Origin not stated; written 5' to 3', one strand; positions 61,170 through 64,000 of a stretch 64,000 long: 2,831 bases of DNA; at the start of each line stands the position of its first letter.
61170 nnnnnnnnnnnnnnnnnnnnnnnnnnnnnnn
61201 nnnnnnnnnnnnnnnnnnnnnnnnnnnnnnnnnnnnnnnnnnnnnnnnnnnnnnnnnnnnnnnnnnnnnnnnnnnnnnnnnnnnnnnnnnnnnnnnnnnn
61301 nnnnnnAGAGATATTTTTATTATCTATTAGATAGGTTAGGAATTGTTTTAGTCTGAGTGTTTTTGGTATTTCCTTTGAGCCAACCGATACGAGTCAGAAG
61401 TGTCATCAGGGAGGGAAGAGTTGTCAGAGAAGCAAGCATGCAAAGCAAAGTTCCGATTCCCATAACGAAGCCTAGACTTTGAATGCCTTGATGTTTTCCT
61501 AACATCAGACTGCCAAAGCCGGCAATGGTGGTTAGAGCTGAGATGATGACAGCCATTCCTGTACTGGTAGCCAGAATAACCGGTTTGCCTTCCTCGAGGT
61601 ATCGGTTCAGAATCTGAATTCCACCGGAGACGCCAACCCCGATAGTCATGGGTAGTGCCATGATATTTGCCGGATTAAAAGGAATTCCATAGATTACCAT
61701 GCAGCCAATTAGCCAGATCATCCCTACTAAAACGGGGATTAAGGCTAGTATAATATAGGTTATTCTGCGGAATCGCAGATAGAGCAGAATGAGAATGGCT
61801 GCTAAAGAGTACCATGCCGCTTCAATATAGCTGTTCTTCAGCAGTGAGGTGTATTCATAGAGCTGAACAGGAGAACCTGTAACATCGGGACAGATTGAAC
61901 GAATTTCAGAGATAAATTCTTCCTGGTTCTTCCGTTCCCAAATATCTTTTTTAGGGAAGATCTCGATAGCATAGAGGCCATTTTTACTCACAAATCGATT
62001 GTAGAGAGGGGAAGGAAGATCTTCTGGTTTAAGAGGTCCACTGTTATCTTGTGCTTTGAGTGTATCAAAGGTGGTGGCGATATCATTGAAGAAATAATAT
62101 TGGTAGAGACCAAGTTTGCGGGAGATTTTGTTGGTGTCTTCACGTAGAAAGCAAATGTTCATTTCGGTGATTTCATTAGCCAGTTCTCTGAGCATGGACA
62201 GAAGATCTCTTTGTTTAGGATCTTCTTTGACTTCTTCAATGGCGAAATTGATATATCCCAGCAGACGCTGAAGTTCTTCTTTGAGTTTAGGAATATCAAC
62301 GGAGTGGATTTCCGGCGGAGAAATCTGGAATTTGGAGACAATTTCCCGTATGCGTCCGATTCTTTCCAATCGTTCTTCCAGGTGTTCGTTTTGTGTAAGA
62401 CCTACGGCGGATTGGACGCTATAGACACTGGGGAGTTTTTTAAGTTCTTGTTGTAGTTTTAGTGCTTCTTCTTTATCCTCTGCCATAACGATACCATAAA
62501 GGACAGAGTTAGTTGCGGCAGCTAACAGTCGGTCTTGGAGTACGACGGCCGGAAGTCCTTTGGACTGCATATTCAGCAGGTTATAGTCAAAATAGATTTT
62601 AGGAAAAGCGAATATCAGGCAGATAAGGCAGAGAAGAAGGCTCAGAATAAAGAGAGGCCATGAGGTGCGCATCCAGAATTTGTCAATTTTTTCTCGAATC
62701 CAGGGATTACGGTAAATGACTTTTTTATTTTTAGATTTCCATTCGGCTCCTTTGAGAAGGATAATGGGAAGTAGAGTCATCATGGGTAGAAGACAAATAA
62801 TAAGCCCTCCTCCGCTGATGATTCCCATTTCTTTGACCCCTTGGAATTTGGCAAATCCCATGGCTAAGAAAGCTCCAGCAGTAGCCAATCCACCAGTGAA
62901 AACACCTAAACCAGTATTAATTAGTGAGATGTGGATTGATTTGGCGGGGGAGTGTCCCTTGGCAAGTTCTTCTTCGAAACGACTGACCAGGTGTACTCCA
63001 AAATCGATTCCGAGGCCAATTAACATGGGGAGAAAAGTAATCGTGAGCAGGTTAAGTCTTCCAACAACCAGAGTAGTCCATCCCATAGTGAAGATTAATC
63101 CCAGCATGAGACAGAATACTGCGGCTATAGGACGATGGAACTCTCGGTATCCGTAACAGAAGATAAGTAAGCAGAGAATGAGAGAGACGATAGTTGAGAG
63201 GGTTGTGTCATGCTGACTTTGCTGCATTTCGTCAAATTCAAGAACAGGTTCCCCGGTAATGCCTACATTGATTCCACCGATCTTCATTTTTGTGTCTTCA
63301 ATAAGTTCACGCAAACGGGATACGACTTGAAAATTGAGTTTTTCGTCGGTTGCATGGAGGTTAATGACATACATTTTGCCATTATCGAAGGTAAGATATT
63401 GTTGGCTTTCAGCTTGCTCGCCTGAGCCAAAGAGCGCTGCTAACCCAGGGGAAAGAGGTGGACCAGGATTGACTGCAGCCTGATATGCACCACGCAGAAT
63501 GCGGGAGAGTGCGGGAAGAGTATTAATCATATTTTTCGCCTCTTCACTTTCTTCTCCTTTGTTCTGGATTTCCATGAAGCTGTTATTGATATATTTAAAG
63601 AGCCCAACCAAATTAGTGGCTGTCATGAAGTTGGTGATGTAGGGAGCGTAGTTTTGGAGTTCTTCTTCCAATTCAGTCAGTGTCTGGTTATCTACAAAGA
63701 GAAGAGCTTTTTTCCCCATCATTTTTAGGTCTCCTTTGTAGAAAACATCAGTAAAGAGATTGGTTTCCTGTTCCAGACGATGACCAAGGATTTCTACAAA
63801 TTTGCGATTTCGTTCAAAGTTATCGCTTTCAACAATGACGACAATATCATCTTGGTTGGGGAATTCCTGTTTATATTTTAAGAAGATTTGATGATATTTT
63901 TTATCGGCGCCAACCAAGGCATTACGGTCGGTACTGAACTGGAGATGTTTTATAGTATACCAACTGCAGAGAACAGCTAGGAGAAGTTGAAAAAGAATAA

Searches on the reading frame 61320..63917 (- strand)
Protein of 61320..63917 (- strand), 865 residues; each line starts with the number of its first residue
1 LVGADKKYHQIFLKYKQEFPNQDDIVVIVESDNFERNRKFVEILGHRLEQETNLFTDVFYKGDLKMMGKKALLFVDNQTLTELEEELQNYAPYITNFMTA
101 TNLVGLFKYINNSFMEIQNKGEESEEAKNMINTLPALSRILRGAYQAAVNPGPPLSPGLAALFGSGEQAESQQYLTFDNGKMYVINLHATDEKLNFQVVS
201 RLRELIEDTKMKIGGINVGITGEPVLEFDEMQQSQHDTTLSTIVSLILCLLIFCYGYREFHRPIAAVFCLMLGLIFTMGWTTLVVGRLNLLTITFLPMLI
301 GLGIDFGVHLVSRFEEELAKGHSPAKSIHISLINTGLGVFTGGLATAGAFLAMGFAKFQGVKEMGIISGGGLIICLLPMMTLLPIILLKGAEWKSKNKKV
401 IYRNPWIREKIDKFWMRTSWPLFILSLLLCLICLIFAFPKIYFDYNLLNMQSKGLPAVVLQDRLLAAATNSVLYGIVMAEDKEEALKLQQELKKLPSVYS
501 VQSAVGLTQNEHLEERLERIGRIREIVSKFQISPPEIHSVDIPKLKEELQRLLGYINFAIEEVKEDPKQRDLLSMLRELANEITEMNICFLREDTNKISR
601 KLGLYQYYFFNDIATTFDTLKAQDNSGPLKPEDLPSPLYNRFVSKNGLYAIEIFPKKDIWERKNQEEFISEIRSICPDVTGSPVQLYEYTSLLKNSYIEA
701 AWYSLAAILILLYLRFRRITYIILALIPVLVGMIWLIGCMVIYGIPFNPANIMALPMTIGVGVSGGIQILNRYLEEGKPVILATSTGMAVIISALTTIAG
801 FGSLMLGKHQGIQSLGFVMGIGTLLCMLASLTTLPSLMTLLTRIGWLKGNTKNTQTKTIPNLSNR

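Call 65: search_protein_families(library=pfam, proteins=[window:61320-63917:-], max_evalue=0.00001)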
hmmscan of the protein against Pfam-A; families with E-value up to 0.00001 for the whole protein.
window:61320-63917:- (865 aa): 2 families
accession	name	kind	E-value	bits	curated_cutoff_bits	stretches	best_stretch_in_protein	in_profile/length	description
PF03176.21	MMPL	-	2.2e-42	145.6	20.5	2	171-406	76-319/333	MMPL family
PF02355.23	SecD_SecF_C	-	2.4e-07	30.8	20.5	0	693-829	29-174/189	Protein export membrane protein SecD/SecF, C-terminal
